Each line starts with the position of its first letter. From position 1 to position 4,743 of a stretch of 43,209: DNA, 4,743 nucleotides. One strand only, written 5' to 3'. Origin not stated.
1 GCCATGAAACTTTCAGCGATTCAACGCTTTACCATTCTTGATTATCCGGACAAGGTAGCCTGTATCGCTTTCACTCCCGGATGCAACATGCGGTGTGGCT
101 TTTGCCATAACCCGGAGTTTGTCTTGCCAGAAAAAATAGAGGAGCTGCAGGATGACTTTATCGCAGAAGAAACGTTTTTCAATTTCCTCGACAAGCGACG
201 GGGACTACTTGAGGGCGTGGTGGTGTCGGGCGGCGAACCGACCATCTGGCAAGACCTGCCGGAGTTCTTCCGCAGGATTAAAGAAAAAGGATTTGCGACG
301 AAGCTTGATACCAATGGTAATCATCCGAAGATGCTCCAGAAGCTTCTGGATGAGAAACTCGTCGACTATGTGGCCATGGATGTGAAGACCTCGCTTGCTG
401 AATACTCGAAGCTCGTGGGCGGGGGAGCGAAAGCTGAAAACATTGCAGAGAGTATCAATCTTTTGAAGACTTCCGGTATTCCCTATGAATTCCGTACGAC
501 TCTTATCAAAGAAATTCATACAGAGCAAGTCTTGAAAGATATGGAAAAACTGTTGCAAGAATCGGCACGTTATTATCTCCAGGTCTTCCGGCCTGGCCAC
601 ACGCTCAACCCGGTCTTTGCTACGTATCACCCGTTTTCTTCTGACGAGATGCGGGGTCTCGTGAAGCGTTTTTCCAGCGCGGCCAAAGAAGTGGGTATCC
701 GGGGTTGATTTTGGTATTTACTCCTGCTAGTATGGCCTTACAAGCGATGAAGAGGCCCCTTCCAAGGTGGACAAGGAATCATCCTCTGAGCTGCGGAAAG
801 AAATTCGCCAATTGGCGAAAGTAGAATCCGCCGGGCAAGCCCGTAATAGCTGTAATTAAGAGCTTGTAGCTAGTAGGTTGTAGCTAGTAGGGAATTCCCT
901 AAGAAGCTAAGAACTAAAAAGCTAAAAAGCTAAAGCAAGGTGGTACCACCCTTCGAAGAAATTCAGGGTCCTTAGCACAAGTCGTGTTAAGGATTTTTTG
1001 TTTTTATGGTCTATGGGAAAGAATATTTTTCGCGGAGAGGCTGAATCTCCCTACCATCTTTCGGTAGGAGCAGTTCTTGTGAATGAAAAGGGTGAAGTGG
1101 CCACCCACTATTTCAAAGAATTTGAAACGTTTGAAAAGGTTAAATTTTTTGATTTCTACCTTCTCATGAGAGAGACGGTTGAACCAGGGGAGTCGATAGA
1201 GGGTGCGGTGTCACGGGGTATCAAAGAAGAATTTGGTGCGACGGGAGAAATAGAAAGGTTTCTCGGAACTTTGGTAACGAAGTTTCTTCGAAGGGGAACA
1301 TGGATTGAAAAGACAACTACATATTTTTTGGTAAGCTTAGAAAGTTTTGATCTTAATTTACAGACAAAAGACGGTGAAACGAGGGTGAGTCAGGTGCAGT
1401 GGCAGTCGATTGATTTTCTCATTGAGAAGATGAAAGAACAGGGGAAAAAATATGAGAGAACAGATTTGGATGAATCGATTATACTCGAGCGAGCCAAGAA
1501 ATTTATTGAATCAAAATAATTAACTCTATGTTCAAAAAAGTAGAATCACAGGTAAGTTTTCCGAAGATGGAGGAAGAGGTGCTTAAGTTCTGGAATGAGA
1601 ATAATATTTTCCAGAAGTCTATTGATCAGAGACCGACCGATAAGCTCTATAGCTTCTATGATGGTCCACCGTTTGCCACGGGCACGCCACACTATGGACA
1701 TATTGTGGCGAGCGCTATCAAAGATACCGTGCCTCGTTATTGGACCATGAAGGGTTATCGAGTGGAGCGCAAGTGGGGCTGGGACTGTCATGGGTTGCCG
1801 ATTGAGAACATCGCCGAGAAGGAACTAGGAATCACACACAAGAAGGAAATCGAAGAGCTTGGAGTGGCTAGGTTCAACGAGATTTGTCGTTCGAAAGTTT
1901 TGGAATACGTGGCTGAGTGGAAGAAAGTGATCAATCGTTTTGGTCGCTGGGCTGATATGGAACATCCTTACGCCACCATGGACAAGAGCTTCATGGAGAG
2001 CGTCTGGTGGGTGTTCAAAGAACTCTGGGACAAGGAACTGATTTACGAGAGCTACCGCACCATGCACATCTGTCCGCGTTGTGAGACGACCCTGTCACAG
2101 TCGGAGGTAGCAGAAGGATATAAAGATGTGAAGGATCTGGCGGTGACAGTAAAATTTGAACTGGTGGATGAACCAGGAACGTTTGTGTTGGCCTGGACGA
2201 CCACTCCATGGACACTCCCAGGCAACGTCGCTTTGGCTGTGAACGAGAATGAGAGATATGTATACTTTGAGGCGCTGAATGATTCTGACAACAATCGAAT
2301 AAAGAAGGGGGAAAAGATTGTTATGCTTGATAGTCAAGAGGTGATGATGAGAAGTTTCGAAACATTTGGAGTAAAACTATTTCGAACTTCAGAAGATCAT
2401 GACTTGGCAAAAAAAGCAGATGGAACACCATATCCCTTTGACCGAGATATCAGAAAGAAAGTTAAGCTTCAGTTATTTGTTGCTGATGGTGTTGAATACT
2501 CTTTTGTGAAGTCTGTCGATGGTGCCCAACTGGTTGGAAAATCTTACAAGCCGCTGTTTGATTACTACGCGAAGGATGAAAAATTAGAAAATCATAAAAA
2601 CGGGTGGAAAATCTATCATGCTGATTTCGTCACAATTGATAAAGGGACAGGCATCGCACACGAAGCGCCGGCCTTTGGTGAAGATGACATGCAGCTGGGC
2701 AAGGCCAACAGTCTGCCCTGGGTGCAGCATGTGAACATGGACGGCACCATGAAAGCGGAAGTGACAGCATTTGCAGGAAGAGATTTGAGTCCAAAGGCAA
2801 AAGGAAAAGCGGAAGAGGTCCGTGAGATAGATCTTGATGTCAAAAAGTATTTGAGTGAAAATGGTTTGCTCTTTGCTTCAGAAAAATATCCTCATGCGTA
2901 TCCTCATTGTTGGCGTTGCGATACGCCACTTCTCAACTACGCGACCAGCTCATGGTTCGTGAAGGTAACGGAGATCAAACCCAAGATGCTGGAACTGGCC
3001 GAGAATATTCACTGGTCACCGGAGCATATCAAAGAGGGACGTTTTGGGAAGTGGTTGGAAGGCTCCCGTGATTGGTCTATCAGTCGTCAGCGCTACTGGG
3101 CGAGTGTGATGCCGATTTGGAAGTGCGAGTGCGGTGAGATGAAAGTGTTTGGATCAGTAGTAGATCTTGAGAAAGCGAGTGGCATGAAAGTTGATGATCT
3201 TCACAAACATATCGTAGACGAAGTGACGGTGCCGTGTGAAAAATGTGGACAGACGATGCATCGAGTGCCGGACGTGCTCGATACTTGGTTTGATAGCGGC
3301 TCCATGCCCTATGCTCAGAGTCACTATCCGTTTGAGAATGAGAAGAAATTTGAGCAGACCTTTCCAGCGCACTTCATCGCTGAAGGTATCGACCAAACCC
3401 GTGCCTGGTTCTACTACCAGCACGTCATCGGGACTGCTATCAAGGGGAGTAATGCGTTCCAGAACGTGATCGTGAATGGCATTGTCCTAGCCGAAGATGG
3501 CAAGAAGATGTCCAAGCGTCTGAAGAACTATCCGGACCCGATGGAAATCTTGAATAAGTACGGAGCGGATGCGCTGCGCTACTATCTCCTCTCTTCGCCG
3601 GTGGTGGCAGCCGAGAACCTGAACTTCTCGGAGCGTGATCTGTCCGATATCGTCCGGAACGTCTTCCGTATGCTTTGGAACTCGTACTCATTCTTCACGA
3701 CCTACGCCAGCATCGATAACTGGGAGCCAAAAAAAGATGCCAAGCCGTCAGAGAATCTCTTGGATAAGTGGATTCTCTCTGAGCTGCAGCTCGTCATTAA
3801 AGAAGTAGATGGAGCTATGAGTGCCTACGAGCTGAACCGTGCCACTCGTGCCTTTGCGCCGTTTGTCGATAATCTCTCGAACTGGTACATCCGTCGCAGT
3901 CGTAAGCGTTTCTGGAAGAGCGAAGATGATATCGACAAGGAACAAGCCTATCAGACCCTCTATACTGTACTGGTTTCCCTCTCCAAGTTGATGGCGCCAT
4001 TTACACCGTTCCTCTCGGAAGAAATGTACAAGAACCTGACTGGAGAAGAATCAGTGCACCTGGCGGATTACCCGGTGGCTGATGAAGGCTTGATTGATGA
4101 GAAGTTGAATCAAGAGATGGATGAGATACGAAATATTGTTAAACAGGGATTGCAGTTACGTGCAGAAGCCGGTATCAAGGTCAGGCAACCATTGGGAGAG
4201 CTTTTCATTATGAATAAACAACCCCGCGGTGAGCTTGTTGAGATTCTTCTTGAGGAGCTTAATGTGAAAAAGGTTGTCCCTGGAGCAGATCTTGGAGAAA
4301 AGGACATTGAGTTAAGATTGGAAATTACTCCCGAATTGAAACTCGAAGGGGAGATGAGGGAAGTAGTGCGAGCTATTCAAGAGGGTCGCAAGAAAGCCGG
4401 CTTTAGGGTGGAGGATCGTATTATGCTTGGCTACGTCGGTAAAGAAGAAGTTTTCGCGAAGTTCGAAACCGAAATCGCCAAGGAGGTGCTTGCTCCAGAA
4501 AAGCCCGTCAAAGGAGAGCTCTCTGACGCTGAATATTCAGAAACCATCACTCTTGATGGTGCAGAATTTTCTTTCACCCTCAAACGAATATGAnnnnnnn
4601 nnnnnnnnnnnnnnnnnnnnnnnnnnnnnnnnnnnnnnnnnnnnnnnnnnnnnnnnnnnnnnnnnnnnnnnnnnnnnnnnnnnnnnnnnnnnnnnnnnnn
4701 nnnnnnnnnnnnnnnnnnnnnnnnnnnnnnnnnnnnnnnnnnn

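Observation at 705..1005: T-box riboswitch with a short Stem I and probable AUC (Ile) specifier controlling a NUDIX-ileS-kinase operon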

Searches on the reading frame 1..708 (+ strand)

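Call 8: search_protein_families(library=pfam, proteins=[window:1-708:+])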
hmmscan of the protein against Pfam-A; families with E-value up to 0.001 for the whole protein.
window:1-708:+ (235 aa): 2 families
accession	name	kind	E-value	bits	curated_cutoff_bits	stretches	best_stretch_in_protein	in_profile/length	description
PF04055.27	Radical_SAM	-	7.2e-24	85.3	29.5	1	23-183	2-165/166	Radical SAM superfamily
PF13353.11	Fer4_12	-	7.7e-08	33.2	22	1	20-128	7-113/137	4Fe-4S single cluster domain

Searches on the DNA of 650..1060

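Call 4: search_rna_families(source=window, start=650, end=1060, threshold=evalue, max_evalue=10, show_alignments=5)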
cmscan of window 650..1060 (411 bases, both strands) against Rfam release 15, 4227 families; matches with E-value up to 10: 4.
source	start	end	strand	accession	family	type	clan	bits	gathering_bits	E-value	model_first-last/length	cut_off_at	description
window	738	976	+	RF00230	T-box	Cis-reg; leader;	-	40.7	93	9.3e-08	1-219/219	no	T-box leader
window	873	948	-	RF01814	rhtB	Gene; sRNA;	-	17.1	55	4.3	1-83/83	no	rhtB sRNA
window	966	1004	-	RF02416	TCV_H4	Cis-reg;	-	16.2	50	4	1-51/51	no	Turnip crinkle virus 3'UTR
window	743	791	+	RF01310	sR7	Gene; snRNA; snoRNA; CD-box;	-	13.5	37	1.2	1-57/57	no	Small nucleolar RNA sR7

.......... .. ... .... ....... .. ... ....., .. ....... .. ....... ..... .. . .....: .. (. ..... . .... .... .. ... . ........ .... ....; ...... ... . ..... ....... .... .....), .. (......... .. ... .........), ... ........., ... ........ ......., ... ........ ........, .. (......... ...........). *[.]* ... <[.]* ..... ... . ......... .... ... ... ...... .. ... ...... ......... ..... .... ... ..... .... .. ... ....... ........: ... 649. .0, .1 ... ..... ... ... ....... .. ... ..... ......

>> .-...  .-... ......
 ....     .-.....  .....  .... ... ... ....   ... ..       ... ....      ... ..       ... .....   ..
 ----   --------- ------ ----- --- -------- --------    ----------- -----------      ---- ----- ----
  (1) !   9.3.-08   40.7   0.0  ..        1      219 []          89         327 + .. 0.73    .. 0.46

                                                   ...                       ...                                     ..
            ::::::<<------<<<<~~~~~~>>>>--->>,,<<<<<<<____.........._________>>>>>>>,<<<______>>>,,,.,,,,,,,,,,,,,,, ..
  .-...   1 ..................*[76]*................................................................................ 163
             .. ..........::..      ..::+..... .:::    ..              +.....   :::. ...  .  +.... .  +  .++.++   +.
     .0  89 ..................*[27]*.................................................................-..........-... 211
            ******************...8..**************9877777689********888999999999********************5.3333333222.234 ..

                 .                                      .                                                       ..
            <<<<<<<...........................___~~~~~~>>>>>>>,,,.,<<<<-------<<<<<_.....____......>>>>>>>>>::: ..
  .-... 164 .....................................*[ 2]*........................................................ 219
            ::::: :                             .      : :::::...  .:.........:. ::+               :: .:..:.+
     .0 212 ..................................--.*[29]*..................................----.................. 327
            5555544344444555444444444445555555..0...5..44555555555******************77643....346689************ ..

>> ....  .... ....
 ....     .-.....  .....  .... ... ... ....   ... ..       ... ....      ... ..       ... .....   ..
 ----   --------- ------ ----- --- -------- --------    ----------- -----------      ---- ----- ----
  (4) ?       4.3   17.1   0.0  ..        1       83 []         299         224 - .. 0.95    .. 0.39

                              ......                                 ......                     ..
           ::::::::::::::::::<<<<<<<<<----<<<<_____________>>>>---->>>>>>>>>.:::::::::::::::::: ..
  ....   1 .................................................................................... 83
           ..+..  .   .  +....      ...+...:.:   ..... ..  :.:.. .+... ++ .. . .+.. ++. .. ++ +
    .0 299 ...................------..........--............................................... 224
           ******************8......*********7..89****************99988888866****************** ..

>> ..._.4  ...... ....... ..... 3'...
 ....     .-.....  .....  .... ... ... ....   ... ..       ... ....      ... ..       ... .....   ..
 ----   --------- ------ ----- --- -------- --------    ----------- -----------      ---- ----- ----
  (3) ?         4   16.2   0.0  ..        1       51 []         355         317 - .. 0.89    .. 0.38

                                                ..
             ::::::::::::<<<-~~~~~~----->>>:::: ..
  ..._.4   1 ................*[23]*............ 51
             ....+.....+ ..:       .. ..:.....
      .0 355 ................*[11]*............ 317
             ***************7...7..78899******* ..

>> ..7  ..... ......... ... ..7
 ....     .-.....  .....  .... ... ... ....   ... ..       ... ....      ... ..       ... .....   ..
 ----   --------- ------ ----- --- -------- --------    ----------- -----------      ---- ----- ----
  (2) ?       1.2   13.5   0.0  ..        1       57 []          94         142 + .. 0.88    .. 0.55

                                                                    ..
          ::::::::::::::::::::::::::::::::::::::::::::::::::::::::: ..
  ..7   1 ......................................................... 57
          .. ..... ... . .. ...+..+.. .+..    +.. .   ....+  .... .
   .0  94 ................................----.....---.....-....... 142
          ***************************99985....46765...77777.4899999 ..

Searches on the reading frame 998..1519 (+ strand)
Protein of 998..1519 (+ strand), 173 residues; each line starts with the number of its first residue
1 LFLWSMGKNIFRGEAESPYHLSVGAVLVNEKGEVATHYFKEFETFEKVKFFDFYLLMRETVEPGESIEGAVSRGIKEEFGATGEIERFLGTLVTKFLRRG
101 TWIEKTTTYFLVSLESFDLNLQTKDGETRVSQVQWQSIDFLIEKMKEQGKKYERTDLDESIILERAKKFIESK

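Call 8: search_protein_families(library=pfam, proteins=[window:998-1519:+])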
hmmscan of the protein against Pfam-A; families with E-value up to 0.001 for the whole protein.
window:998-1519:+ (173 aa): 1 family
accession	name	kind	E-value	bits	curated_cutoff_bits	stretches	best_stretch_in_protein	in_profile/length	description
PF00293.34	NUDIX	-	2.6e-09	37.6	21.1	1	19-148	2-126/134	NUDIX domain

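Call 54: search_protein_families(library=pfam, max_evalue=0.001, proteins=[window:1013-1519:+])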
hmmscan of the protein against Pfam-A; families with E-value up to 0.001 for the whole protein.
window:1013-1519:+ (168 aa): 1 family
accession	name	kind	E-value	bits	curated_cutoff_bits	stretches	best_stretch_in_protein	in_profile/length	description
PF00293.34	NUDIX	-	2.4e-09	37.7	21.1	1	14-143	2-126/134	NUDIX domain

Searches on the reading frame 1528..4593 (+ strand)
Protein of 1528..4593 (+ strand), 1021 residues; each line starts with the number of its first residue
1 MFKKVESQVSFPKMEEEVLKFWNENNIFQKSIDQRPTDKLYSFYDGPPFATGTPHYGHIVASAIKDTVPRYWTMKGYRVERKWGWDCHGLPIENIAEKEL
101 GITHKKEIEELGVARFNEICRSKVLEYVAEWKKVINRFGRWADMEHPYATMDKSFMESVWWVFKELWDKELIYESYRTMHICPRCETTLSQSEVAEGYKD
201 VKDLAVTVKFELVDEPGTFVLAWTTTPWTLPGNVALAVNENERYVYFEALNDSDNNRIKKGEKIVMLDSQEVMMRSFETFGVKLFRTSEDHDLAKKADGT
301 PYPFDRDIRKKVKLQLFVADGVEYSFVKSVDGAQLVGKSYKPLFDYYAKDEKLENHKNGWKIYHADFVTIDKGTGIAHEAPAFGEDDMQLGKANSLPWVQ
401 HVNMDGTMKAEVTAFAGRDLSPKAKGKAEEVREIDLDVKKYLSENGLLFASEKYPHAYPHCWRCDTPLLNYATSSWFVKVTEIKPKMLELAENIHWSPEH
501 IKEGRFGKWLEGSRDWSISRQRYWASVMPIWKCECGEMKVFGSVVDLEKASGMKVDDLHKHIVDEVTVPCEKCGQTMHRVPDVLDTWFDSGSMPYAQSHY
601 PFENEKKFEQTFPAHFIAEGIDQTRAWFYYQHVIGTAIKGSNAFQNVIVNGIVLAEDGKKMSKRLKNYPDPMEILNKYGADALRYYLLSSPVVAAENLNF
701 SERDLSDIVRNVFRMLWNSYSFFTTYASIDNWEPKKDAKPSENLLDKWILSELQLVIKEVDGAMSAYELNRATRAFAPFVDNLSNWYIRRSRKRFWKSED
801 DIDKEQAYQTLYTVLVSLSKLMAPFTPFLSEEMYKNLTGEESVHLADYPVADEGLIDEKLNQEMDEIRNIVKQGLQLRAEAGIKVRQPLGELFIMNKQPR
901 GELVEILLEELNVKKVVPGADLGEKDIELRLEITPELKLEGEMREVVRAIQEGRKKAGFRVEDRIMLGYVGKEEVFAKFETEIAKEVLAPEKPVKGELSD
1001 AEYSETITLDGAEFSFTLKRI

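Call 8: search_protein_families(library=pfam, proteins=[window:1528-4593:+])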
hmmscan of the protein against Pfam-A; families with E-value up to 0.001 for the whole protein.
window:1528-4593:+ (1021 aa): 5 families
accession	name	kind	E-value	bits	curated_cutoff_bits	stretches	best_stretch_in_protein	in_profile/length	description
PF00133.28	tRNA-synt_1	-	1e-137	459.8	22.7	1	18-698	2-413/414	tRNA synthetases class I (I, L, M and V)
PF08264.19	Anticodon_1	-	1.4e-36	126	25.1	1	746-889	1-144/148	Anticodon-binding domain of tRNA ligase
PF09334.17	tRNA-synt_1g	-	6.8e-18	65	20.1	2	606-709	270-375/391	tRNA synthetases class I (M)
PF19302.4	DUF5915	-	6.8e-16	58.8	27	1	927-1020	102-194/195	Domain of unknown function (DUF5915)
PF01406.26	tRNA-synt_1e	-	1.4e-05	25.1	27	1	637-707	231-298/301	tRNA synthetases class I (C) catalytic domain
